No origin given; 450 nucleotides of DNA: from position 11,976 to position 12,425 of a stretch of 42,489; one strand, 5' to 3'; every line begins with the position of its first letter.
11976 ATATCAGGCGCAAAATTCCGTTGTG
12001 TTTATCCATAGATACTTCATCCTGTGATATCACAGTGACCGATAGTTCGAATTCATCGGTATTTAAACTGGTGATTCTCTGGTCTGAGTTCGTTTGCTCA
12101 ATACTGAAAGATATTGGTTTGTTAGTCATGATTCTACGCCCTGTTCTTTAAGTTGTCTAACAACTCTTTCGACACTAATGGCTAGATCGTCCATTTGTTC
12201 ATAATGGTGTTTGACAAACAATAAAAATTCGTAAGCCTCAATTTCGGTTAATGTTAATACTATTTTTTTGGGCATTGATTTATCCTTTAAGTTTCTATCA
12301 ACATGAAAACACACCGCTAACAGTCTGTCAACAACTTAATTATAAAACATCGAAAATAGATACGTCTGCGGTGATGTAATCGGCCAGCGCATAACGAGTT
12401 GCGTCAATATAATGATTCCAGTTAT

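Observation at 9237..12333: A 3-kb island of 13 tiny coupled genes splits terL from the portal gene and has its own early-type box promoter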

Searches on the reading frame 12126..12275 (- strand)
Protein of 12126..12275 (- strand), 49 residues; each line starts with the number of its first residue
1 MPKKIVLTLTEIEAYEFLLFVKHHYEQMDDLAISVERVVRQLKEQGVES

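Call 9: search_protein_families(library=pfam, max_evalue=0.1, proteins=[window:12126-12275:-])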
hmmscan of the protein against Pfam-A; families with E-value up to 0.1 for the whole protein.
window:12126-12275:- (49 aa): 1 family
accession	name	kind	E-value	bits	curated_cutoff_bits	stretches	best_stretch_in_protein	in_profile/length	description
PF14011.11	ESX-1_EspG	-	0.046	13.7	27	1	6-47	8-49/245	EspG family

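Call 10: search_protein_families(library=phrogs, max_evalue=0.1, proteins=[window:12126-12275:-])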
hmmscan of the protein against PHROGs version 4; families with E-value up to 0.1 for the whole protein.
window:12126-12275:- (49 aa): 1 family
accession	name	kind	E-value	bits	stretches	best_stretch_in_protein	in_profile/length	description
phrog_12444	-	unknown function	0.045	14.8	1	10-43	30-63/63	-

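Call 42: search_protein_families(library=ncbifam, max_evalue=0.1, proteins=[window:12126-12275:-])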
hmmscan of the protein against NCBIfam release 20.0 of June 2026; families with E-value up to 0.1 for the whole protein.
window:12126-12275:- (49 aa): 0 families

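Call 76: search_solved_structures(query=window:12126-12275:-, max_evalue=10)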
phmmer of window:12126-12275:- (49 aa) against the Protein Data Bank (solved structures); distinct sequences matched with E-value up to 10: 1.
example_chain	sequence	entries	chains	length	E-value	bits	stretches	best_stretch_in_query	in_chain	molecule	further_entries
8a3k_UNK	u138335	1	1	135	1.1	13.3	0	26-44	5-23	sc-apCC-4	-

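Call 77: search_protein_families(library=padloc, max_evalue=0.01, proteins=[window:12126-12275:-])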
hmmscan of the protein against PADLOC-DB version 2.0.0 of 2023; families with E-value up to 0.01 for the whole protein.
window:12126-12275:- (49 aa): 0 families

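Call 80: predict_structure(protein=window:12126-12275:-)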
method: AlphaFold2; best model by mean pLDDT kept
length: 49 residues; sequences in the alignment: 1
mean_pLDDT: 87.7   pTM: 0.45
mean pLDDT of the five models: 87.7, 79.8, 78.1, 72.6, 66.1
residues with pLDDT >= 90: 22; 70-90: 24; 50-70: 3; < 50: 0
segments of 3 or more residues with pLDDT < 50: none
pLDDT, mean of each block of 10 residues (from residue 1): 82 95 88 89 84
secondary structure, 60 per line:
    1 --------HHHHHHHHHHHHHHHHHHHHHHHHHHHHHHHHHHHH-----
elements in order: H9-44

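Call 86: search_protein_representatives(protein=window:12126-12275:-)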
Query: 49 residues. Proteins with E-value up to 0.001 (for the whole library): 1; up to 1e-10: 1; up to 1e-30: 0. The best 1 are listed.
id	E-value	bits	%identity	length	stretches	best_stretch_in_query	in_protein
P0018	1.3e-23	96.0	100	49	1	1-49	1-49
